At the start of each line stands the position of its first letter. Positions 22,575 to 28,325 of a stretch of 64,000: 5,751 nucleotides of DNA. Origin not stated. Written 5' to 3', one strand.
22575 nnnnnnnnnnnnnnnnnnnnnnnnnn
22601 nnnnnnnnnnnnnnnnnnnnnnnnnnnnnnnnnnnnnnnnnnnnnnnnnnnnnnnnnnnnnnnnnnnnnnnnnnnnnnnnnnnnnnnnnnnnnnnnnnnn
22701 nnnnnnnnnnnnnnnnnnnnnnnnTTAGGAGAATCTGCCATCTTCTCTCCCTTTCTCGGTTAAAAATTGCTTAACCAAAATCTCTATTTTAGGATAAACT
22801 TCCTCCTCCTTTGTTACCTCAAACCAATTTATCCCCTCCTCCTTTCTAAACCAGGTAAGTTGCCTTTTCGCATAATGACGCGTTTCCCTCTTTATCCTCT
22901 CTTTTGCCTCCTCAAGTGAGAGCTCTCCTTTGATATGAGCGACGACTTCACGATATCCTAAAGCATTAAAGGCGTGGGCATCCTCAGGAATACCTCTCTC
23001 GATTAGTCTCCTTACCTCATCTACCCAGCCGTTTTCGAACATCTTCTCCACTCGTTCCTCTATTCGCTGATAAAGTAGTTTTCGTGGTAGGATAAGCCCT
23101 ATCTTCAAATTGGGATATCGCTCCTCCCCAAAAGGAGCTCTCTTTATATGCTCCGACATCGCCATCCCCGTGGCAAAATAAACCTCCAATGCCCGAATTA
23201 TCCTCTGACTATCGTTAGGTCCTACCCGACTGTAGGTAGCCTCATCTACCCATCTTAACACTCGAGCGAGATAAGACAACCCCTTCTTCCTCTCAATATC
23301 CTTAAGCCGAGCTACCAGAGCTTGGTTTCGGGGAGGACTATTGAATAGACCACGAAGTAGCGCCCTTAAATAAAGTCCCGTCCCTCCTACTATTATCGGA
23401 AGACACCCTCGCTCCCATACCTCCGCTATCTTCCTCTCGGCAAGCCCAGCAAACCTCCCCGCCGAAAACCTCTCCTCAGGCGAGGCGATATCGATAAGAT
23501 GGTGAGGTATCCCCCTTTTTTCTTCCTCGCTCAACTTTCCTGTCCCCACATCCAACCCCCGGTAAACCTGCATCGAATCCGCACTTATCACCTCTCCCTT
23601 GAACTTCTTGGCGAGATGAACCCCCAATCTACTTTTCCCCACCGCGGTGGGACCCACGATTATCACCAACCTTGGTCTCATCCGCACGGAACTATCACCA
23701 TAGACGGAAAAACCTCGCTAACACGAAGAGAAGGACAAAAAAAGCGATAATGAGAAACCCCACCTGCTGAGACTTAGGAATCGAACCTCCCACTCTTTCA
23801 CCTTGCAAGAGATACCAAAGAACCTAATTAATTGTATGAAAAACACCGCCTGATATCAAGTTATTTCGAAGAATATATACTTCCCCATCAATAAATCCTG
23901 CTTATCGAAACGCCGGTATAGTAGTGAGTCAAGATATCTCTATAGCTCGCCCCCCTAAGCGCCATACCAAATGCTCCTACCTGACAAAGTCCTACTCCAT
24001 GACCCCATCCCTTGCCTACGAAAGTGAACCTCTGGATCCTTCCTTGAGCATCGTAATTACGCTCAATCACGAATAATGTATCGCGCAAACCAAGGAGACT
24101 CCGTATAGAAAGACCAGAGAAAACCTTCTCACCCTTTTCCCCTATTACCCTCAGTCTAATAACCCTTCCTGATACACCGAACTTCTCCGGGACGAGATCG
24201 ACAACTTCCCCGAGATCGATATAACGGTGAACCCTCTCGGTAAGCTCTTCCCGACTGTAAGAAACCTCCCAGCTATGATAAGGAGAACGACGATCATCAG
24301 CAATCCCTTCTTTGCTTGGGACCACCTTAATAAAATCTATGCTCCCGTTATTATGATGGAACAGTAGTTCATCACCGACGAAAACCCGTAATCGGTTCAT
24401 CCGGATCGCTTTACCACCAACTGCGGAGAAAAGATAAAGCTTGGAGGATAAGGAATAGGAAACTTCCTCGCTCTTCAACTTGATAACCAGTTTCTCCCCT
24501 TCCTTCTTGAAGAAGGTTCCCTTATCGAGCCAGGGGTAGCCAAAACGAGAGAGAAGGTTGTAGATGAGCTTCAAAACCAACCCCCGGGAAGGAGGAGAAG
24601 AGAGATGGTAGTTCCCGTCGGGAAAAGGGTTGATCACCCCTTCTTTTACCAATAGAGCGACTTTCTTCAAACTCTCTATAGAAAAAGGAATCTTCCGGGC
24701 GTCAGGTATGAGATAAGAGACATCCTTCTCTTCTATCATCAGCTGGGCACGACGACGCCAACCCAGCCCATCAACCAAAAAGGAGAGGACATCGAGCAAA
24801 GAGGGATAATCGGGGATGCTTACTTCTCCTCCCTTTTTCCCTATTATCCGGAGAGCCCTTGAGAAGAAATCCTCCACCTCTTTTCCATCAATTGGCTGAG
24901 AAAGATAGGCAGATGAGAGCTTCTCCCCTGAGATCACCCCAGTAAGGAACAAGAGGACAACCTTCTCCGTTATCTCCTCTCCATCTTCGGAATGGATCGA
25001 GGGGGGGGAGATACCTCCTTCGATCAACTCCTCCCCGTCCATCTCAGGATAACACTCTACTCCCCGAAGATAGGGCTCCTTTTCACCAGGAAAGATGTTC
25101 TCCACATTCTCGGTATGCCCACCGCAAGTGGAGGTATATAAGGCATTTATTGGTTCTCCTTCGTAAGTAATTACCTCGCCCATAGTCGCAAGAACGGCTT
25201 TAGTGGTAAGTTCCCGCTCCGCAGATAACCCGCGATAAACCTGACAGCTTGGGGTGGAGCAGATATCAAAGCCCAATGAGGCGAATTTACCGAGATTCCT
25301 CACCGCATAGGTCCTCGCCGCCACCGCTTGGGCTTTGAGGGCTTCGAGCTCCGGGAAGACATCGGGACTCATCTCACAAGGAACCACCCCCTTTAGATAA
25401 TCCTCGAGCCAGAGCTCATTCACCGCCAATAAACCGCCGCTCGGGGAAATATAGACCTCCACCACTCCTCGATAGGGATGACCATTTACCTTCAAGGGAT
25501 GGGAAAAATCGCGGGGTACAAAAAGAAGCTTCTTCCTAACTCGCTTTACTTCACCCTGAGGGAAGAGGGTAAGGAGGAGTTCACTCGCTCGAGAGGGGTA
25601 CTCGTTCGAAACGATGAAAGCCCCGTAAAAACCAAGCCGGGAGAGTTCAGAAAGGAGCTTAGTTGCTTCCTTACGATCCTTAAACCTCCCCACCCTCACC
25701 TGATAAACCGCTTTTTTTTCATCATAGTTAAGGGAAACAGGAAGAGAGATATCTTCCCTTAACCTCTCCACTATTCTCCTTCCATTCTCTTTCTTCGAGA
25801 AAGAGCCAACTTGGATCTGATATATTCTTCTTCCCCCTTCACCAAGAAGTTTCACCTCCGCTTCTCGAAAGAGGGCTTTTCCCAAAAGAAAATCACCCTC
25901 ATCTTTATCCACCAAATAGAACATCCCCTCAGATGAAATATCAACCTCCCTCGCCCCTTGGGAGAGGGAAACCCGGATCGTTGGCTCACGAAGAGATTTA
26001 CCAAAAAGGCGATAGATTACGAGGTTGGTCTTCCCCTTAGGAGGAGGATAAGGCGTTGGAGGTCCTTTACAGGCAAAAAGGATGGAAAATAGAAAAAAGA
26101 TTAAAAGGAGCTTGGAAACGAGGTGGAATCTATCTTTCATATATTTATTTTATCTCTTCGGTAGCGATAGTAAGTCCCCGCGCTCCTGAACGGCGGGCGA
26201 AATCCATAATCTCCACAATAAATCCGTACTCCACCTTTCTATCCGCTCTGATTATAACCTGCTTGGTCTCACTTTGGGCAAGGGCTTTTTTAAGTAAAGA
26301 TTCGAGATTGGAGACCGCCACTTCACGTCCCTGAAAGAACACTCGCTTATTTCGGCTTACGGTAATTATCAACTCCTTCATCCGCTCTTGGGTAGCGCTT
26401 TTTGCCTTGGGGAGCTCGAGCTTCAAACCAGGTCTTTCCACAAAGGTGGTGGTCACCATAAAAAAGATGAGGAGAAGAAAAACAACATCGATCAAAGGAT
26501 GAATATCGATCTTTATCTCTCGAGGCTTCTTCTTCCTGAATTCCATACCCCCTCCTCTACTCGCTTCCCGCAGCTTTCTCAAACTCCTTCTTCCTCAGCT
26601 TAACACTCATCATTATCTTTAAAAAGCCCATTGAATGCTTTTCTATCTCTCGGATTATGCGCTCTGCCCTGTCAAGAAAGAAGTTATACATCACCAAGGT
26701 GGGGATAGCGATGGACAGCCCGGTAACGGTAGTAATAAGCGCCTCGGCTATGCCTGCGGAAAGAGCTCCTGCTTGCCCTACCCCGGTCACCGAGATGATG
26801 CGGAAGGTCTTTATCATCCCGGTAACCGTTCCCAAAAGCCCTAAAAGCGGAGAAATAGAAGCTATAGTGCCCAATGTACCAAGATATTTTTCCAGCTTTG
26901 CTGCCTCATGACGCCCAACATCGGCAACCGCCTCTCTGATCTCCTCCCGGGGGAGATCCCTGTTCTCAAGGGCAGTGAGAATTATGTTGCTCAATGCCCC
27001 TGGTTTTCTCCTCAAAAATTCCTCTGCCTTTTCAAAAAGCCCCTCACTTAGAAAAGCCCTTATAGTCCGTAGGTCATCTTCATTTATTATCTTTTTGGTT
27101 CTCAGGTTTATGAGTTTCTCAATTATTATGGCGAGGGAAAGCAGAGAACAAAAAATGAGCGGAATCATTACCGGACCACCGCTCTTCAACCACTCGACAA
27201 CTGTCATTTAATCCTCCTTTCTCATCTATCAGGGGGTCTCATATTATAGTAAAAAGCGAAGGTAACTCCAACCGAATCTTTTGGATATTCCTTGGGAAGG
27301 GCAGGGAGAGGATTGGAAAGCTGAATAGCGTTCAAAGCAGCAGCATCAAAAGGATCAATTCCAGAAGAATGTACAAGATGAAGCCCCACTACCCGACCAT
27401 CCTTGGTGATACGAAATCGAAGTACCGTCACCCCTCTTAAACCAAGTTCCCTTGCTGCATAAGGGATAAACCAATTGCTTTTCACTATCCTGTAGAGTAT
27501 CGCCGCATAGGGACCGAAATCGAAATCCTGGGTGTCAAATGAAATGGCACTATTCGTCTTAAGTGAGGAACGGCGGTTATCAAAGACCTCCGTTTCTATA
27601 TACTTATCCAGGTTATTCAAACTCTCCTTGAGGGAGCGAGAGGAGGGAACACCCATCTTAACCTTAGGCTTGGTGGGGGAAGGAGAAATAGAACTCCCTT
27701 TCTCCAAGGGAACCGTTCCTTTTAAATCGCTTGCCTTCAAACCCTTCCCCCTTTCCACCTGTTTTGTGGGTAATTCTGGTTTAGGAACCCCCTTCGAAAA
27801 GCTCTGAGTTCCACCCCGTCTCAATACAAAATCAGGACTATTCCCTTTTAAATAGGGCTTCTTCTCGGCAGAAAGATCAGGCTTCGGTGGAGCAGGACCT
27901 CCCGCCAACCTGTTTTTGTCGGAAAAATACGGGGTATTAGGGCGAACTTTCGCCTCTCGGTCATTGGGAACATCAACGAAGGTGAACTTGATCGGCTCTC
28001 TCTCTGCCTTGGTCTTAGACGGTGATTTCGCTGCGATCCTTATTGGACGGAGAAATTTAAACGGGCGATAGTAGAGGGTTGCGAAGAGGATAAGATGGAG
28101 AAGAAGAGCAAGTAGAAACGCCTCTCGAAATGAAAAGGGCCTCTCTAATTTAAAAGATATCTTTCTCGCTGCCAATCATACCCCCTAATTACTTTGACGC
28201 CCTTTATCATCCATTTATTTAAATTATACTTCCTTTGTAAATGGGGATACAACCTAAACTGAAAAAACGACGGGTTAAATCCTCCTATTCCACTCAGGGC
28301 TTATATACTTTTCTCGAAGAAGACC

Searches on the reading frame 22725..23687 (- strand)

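Call 62: search_protein_families(library=pfam, proteins=[window:22725-23687:-], max_evalue=0.00001)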
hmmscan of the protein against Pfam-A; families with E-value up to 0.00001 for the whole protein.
window:22725-23687:- (320 aa): 2 families
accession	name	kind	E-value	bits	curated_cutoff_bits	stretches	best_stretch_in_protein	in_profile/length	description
PF01715.23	IPPT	-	1.8e-85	286.9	23.6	1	40-283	1-243/243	IPP transferase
PF01745.22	IPT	-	1.1e-07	31.9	20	1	6-60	2-56/233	Isopentenyl transferase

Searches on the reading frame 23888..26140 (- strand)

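Call 62: search_protein_families(library=pfam, proteins=[window:23888-26140:-], max_evalue=0.00001)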
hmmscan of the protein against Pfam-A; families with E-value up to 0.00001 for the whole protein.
window:23888-26140:- (750 aa): 2 families
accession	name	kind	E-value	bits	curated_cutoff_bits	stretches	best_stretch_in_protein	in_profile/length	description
PF08486.15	SpoIID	-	4.8e-26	91.7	23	1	235-326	3-97/97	Stage II sporulation protein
PF05036.18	SPOR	-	4.5e-11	43.4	21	1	107-177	5-75/76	SPOR domain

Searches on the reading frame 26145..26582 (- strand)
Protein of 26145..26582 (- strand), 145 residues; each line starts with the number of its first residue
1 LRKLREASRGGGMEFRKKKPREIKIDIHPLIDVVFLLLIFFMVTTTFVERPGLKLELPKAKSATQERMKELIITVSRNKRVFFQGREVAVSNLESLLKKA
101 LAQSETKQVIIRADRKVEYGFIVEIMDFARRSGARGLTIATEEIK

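Call 62: search_protein_families(library=pfam, proteins=[window:26145-26582:-], max_evalue=0.00001)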
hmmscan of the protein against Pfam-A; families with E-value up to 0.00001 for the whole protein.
window:26145-26582:- (145 aa): 1 family
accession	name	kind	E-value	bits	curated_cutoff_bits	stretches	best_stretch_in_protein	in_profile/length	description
PF02472.21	ExbD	-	6.5e-34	117.2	25.4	1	19-142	2-126/128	Biopolymer transport protein ExbD/TolR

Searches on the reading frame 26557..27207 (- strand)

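Call 62: search_protein_families(library=pfam, proteins=[window:26557-27207:-], max_evalue=0.00001)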
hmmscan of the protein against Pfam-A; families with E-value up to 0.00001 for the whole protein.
window:26557-27207:- (216 aa): 1 family
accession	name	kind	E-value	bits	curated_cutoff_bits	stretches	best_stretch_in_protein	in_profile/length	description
PF01618.21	MotA_ExbB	-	2.1e-31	108.7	22.9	1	73-189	7-126/127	MotA/TolQ/ExbB proton channel family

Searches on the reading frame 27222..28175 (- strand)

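Call 62: search_protein_families(library=pfam, proteins=[window:27222-28175:-], max_evalue=0.00001)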
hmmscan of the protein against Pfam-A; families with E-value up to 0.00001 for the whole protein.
window:27222-28175:- (317 aa): 2 families
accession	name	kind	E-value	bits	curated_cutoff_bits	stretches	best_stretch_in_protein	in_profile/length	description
PF13103.11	TonB_2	-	4.5e-14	52.8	22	1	222-306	3-85/85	TonB C terminal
PF03544.19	TonB_C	-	4.3e-11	43.5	24.6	1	238-311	6-78/79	Gram-negative bacterial TonB protein C-terminal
